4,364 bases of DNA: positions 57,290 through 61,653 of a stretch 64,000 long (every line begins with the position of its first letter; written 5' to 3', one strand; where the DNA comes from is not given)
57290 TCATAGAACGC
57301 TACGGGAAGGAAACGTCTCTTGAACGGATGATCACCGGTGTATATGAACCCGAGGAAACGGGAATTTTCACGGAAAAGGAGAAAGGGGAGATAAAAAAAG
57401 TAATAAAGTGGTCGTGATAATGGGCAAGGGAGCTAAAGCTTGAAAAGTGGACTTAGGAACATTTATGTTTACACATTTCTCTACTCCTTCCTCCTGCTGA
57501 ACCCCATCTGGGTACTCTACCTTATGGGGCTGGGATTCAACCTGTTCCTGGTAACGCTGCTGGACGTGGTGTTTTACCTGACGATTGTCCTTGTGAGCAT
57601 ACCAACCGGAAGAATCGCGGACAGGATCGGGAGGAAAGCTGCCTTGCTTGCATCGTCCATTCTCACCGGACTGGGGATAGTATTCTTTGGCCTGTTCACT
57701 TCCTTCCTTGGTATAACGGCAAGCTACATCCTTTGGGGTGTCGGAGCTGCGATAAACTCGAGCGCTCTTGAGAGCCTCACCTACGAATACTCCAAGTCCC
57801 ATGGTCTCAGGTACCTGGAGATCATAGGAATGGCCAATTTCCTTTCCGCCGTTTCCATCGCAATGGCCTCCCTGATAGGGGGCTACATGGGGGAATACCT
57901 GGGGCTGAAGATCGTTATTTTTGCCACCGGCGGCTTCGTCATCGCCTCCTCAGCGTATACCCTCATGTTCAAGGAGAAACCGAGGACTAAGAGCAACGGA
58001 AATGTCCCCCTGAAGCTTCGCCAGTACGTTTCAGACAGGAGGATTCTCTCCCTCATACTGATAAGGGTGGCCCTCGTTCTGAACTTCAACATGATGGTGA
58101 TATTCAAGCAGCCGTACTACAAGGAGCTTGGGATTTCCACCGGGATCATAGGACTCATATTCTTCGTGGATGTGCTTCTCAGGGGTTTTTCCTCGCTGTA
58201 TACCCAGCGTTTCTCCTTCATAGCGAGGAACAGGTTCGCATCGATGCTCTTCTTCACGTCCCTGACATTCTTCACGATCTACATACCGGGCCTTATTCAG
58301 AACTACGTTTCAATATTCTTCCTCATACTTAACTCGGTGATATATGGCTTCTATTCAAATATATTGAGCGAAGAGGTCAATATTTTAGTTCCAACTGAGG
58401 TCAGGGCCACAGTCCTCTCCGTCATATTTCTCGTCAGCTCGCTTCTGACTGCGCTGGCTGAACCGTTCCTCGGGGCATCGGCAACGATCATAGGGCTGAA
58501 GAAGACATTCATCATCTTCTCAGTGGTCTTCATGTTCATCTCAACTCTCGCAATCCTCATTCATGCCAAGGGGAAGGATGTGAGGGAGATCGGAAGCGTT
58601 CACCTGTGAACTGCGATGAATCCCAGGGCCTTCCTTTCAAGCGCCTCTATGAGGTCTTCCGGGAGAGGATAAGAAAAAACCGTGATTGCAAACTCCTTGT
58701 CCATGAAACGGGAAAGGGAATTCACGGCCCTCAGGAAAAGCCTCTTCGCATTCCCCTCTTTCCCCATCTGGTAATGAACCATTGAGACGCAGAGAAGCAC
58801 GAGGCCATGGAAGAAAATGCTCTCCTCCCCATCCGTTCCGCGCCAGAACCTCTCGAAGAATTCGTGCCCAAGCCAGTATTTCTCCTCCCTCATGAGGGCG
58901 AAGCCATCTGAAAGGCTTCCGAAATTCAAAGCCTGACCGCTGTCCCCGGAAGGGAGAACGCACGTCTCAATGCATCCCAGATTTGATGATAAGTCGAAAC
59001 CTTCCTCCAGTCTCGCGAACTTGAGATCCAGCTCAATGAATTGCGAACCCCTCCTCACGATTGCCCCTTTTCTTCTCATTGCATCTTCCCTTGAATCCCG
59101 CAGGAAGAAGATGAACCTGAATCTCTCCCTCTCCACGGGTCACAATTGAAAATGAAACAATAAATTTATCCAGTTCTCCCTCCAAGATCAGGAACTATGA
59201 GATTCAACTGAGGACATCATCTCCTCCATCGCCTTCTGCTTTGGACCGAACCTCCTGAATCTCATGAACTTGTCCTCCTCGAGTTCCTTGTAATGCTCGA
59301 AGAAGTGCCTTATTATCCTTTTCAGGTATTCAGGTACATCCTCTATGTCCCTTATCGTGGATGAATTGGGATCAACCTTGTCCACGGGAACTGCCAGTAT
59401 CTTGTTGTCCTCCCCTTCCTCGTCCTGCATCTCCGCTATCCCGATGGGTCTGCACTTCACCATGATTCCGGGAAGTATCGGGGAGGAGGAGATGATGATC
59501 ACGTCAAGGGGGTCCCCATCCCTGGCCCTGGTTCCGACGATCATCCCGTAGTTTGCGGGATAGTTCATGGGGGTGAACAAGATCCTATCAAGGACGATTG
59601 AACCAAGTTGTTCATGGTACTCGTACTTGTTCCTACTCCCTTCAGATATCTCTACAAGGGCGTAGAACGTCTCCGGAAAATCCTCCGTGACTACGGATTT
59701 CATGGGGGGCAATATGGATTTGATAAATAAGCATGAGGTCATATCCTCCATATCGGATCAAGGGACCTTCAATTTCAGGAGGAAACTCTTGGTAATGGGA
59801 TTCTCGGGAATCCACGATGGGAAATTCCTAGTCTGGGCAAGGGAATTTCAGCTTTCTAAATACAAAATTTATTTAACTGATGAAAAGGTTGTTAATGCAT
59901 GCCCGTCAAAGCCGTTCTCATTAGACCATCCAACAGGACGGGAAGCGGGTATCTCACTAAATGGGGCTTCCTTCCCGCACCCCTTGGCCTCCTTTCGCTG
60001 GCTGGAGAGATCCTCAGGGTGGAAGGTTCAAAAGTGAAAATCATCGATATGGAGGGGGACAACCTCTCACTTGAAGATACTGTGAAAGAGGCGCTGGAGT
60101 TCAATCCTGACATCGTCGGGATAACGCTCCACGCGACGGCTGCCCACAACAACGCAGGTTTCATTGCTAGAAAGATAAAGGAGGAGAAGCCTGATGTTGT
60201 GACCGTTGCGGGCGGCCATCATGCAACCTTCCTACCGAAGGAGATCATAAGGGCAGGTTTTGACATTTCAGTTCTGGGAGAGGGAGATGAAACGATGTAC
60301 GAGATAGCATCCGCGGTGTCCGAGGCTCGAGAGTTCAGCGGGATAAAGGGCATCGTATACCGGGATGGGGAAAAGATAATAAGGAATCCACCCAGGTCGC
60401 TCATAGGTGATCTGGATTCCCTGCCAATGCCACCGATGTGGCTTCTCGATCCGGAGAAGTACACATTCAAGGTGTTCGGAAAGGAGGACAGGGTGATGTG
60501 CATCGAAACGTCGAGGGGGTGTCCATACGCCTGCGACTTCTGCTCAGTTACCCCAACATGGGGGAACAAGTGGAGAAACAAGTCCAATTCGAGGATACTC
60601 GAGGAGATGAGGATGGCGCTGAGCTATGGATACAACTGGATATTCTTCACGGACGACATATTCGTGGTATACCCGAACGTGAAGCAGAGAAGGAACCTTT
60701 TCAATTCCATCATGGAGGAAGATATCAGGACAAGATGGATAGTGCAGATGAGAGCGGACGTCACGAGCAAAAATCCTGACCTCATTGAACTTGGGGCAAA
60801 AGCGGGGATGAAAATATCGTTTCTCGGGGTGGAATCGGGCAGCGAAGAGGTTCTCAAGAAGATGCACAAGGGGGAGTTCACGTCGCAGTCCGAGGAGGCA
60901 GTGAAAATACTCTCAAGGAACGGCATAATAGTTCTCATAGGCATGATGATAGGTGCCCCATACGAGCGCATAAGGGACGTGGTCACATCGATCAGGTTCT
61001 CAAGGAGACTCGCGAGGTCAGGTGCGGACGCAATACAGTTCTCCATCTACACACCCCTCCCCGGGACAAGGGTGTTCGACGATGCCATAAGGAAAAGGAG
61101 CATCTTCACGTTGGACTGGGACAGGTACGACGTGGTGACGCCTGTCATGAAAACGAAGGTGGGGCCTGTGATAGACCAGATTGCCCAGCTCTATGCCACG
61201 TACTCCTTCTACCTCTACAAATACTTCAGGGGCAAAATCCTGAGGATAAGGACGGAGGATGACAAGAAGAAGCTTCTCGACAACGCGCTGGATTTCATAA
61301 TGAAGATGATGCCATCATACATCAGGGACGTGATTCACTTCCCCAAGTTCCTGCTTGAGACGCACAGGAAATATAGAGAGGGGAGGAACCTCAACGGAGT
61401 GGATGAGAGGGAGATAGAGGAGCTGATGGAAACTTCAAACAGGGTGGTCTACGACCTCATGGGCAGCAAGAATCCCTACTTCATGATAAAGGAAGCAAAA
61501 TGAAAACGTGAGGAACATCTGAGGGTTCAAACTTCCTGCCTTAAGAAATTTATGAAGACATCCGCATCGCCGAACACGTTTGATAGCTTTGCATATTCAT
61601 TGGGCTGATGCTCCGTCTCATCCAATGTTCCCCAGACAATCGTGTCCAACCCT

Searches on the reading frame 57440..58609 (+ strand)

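Call 75: search_protein_families(library=pfam, proteins=[window:57440-58609:+], max_evalue=0.0001)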
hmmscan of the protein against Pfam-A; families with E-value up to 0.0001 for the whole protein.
window:57440-58609:+ (389 aa): 1 family
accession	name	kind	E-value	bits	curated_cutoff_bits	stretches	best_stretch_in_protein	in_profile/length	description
PF07690.21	MFS_1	-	1.8e-23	83.5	33.4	1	16-339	11-345/347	Major Facilitator Superfamily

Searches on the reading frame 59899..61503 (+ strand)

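Call 75: search_protein_families(library=pfam, proteins=[window:59899-61503:+], max_evalue=0.0001)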
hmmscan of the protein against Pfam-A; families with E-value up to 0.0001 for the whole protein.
window:59899-61503:+ (534 aa): 2 families
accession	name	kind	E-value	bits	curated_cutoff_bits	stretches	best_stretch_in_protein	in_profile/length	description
PF02310.24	B12-binding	-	5e-23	81.7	32.1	1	18-136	4-120/121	B12 binding domain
PF04055.27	Radical_SAM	-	3.8e-18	66.6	29.5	1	202-367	1-165/166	Radical SAM superfamily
